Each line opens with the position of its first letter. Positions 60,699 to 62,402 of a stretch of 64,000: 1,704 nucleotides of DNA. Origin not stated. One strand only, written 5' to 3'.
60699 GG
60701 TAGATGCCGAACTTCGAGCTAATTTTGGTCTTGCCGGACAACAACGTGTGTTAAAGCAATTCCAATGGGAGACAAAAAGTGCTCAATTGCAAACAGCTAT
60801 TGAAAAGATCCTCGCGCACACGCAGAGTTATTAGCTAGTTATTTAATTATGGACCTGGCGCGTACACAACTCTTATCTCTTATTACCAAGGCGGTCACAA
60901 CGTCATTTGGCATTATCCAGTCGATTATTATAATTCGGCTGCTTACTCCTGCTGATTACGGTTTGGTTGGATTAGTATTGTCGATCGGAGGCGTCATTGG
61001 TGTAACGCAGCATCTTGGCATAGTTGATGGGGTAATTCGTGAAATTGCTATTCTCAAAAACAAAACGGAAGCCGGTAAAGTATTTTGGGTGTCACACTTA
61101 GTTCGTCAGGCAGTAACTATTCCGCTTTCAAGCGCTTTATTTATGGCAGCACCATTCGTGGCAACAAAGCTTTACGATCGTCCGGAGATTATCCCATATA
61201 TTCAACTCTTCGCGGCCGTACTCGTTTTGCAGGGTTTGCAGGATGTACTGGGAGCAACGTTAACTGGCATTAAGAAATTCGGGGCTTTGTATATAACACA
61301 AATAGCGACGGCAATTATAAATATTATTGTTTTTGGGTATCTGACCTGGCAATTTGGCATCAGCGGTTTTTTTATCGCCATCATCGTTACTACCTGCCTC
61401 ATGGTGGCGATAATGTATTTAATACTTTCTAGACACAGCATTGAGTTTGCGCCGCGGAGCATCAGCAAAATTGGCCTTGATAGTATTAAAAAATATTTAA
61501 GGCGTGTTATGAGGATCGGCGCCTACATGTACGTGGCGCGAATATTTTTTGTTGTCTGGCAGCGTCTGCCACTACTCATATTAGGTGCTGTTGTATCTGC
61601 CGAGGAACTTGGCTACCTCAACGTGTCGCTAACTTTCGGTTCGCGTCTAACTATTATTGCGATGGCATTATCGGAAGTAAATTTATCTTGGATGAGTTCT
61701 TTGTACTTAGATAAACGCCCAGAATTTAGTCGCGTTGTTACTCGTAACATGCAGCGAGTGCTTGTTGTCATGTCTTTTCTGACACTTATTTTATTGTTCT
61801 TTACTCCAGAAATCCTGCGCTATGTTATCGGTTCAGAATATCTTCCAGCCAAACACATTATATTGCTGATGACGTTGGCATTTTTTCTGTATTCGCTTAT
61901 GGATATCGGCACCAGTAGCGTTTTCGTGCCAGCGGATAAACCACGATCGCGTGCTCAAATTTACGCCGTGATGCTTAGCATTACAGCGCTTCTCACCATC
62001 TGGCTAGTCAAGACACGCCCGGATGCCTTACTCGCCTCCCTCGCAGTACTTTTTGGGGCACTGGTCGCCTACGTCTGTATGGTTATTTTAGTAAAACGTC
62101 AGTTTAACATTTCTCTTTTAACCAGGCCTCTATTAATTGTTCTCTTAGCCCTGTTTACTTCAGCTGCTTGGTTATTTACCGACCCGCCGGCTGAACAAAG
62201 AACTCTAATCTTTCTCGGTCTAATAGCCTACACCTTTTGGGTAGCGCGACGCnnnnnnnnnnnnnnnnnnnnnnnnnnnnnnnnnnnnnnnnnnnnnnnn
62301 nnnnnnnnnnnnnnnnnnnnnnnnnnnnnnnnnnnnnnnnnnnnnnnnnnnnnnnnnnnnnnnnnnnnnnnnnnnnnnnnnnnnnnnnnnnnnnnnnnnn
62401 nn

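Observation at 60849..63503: Flippase-glycosyltransferase fusion (Wzx-like MOP domain plus GT-B domain in one 884-aa ORF)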

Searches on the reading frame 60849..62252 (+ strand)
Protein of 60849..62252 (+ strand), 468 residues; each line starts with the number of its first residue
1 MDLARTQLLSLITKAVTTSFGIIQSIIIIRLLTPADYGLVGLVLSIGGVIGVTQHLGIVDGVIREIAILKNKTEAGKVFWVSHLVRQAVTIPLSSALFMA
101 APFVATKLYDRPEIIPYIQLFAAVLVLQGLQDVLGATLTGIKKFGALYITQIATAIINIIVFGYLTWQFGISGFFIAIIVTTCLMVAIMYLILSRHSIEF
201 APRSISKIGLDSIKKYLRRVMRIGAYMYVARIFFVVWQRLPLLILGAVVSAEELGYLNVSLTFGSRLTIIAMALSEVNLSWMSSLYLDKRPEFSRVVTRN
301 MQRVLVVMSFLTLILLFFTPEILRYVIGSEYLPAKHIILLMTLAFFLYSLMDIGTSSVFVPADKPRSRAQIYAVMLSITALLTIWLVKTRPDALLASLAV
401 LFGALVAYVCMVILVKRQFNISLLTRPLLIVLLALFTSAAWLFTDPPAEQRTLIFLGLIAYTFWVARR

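Call 62: search_solved_structures(query=A4, max_evalue=1, show_alignments=1)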
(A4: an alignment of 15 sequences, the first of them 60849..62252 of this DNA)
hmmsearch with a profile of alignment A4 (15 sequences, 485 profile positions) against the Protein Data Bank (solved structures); distinct sequences matched with E-value up to 1: 0.
